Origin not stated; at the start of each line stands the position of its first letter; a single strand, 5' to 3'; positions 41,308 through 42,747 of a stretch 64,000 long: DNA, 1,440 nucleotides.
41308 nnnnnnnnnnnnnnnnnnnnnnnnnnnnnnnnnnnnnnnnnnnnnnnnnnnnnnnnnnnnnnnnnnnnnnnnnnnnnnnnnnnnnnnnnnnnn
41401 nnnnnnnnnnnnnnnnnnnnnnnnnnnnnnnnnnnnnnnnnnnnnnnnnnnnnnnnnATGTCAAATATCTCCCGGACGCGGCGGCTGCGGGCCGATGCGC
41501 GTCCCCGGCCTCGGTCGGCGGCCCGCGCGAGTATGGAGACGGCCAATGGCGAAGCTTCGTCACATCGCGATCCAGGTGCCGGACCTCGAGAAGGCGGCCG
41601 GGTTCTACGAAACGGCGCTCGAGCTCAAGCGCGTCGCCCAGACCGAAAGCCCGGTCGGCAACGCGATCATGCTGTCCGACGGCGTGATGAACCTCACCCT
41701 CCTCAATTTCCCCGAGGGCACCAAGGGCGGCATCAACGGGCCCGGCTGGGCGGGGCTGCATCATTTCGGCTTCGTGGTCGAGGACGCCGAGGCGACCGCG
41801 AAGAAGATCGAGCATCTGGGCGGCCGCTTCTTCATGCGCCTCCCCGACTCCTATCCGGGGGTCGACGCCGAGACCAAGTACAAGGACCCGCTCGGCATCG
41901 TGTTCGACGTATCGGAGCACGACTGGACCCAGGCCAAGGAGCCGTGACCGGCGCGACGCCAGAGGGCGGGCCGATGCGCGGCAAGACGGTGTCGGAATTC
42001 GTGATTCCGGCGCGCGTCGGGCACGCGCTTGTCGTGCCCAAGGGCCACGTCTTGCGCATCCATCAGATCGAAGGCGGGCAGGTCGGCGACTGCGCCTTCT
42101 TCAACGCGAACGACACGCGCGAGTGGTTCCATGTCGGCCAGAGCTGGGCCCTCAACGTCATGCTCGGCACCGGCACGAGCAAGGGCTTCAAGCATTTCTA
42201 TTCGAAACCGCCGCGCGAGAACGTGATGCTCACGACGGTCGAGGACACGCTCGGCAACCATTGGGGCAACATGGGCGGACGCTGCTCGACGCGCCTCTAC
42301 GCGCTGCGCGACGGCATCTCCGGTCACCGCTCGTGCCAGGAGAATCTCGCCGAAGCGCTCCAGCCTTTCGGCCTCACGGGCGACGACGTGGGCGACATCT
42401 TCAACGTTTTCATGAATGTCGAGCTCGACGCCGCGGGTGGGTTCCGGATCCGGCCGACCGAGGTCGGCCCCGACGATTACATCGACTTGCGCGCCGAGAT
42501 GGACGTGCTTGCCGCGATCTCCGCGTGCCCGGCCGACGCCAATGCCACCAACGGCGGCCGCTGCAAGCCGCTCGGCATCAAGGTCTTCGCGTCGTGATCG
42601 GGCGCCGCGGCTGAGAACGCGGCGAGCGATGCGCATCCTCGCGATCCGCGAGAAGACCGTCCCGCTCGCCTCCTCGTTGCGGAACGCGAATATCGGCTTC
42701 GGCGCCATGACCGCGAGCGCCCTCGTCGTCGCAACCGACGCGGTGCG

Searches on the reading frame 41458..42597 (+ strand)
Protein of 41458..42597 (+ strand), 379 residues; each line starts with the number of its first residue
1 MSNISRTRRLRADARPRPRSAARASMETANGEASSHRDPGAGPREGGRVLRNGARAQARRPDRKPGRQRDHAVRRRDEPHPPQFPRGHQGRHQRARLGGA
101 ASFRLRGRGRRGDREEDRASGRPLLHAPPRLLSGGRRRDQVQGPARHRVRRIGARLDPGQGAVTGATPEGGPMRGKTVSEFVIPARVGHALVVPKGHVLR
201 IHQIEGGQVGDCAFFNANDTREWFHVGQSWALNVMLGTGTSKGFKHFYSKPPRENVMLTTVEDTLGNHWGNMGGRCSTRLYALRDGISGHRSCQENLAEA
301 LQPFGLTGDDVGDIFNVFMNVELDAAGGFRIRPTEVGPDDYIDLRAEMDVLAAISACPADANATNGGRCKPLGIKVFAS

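Call 6: search_protein_families(library=pfam, proteins=[window:41458-42597:+])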
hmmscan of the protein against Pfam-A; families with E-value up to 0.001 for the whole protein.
window:41458-42597:+ (379 aa): 1 family
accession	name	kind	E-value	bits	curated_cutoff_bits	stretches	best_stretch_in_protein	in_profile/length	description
PF09347.15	DUF1989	-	3.9e-39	134.4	27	1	182-351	2-168/168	Domain of unknown function (DUF1989)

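Call 7: search_protein_families(library=ncbifam, proteins=[window:41458-42597:+], max_evalue=0.00001)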
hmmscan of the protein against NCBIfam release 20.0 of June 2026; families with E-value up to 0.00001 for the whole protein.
window:41458-42597:+ (379 aa): 3 families
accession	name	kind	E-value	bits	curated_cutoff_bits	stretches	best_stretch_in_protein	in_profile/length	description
TIGR03424.1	urea_degr_1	equivalog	5.2e-27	94.8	284.7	1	178-374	3-195/198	urea amidolyase associated protein UAAP2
NF053776.1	TmaoDeMthMsil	equivalog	4.2e-19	68.6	1100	1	175-377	161-362/763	trimethylamine N-oxide demethylase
TIGR03425.1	urea_degr_2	hypoth_equivalog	1.5e-18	66.8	205.95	1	183-378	7-204/233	urea amidolyase associated protein UAAP1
